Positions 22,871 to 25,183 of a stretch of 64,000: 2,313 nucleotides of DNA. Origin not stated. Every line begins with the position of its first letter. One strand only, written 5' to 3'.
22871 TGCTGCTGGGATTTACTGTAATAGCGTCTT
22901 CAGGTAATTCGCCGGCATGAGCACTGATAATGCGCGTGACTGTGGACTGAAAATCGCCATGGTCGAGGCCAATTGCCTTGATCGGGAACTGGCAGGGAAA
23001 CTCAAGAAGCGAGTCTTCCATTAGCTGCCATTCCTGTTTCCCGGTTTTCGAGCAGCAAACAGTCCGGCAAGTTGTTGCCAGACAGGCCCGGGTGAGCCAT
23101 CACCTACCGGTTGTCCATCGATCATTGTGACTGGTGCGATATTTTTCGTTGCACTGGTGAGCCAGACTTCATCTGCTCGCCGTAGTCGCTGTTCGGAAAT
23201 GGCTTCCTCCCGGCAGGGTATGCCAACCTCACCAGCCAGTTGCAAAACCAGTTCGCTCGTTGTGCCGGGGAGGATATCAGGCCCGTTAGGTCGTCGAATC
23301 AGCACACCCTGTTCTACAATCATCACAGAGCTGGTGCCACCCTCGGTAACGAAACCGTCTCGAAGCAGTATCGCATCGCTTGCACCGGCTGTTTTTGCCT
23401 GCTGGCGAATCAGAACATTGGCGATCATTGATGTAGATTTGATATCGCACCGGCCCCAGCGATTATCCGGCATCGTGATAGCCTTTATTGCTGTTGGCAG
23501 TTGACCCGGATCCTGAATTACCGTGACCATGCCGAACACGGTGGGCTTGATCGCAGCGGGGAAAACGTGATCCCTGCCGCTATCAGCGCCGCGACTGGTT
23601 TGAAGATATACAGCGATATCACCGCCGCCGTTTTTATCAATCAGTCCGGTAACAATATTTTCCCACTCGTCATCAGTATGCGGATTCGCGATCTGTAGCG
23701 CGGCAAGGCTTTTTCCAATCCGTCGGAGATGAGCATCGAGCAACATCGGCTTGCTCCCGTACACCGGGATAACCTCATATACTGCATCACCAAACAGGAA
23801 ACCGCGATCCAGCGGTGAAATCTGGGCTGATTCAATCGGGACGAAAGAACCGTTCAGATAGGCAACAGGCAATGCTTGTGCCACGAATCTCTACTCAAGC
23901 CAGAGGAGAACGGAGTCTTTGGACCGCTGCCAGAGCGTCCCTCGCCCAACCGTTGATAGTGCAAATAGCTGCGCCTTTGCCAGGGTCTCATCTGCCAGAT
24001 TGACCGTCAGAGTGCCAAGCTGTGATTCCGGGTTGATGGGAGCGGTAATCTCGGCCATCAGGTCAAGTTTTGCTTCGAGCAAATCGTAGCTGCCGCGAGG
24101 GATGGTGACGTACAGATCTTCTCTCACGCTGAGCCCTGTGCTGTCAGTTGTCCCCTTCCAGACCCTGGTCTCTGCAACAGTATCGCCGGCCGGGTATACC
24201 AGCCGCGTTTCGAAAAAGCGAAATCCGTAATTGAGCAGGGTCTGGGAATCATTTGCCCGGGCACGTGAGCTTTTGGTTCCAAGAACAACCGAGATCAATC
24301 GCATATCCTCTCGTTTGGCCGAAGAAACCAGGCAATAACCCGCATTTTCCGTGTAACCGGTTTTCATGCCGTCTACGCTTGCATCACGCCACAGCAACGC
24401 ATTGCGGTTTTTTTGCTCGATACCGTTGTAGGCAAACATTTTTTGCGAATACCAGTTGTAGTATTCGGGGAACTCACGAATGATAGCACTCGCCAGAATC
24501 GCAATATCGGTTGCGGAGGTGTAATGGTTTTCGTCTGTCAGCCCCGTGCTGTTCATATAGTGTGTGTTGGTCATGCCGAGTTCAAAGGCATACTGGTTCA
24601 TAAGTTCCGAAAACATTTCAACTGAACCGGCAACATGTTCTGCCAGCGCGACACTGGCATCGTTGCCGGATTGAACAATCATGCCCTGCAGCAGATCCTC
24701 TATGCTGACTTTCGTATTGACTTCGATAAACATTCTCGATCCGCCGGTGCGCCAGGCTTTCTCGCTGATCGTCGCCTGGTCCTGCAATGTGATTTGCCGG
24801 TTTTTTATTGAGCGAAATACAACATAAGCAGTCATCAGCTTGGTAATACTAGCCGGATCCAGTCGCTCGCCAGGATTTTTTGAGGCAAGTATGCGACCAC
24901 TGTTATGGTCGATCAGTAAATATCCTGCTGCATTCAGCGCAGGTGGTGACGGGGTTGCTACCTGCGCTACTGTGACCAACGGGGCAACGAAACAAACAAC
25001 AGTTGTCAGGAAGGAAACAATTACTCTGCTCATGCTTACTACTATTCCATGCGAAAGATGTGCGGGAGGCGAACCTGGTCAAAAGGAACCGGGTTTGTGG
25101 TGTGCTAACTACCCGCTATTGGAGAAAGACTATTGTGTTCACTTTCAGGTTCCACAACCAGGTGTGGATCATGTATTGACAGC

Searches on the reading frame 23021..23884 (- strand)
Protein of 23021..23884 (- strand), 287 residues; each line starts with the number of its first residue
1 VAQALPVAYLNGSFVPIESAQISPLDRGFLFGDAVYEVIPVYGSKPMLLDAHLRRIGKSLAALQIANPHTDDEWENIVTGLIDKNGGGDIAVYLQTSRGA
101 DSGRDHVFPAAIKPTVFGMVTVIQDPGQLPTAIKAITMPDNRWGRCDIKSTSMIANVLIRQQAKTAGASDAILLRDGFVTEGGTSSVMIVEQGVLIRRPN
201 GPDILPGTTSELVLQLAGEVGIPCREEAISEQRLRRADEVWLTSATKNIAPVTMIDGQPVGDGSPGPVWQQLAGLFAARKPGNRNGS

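Call 58: search_protein_families(library=ncbifam, proteins=[window:23021-23884:-], max_evalue=0.00001)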
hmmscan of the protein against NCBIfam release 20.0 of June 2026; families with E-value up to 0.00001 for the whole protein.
window:23021-23884:- (287 aa): 17 families
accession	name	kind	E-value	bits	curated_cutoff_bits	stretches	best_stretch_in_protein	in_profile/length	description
NF005209.0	PRK06680.1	subfamily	1.9e-78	263.2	320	1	7-277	4-278/286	D-amino-acid transaminase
TIGR01121.1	D_amino_aminoT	equivalog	4.4e-68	229.4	277.45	1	9-277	3-272/276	D-amino-acid transaminase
NF009066.0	PRK12400.1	equivalog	6.3e-48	163.7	538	1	25-276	26-278/290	D-amino-acid transaminase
NF006185.0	PRK08320.1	subfamily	6.2e-43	147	363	1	8-277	5-280/292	branched-chain amino acid aminotransferase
NF009126.0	PRK12479.1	equivalog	7.9e-37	127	518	1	8-276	6-280/299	branched-chain-amino-acid transaminase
TIGR01122.1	ilvE_I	equivalog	1.8e-35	122.6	245.55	1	9-276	1-280/298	branched-chain-amino-acid transaminase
NF005800.0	PRK07650.1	equivalog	2.1e-33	115.8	308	1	8-273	3-269/290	aminodeoxychorismate lyase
NF005146.0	PRK06606.1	equivalog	2.6e-32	112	279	2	149-277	159-289/307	branched-chain amino acid transaminase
NF005888.0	PRK07849.1-3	equivalog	1.5e-29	102.9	273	1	13-260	20-274/298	aminodeoxychorismate lyase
NF005887.0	PRK07849.1-2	equivalog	1.8e-22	80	278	1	31-263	30-273/291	aminodeoxychorismate lyase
NF005886.0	PRK07849.1-1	equivalog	6.5e-22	78.1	253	1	27-260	33-272/291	aminodeoxychorismate lyase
NF005726.0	PRK07544.1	equivalog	4.1e-20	72.1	396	1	9-256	14-267/295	branched-chain amino acid aminotransferase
NF004761.0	PRK06092.1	equivalog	3.6e-17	62.5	260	1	19-256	9-248/268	aminodeoxychorismate lyase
NF009896.0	PRK13356.1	equivalog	5.7e-17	61.7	262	1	8-271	10-274/287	branched-chain amino acid aminotransferase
TIGR03461.1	pabC_Proteo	equivalog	1.2e-16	60.7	176.85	2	18-99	6-84/262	aminodeoxychorismate lyase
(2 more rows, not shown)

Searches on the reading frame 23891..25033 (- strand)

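Call 58: search_protein_families(library=ncbifam, proteins=[window:23891-25033:-], max_evalue=0.00001)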
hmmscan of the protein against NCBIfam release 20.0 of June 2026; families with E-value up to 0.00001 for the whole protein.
window:23891-25033:- (380 aa): 8 families
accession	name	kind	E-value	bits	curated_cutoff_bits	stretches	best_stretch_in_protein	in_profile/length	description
NF008059.0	PRK10793.1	equivalog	3.3e-97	325.8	694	1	25-376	36-395/403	D-alanyl-D-alanine carboxypeptidase DacA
NF007445.0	PRK10001.1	equivalog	1.6e-94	317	765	1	13-378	18-390/400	serine-type D-Ala-D-Ala carboxypeptidase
NF008489.0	PRK11397.1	equivalog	2.7e-93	312.8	610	1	12-374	14-384/389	serine-type D-Ala-D-Ala carboxypeptidase DacD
NF038273.1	strep_PBP3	exception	2.4e-52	178.3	490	1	7-345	6-366/407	D-alanyl-D-alanine carboxypeptidase PBP3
NF038258.2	PBP4_Staph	exception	2.4e-36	125.4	500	1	39-255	45-281/366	penicillin-binding protein PBP4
NF008668.0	PRK11669.1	equivalog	1.1e-27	97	294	1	16-266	21-276/316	D-alanyl-D-alanine endopeptidase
NF000471.1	vanY_of_D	exception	6.2e-16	58.6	625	1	34-263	98-344/354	transpeptidase-like D-Ala-D-Ala carboxypeptidase VanY-D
NF033103.1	bla_class_A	equivalog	7e-06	25.4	200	0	37-147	14-123/257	class A beta-lactamase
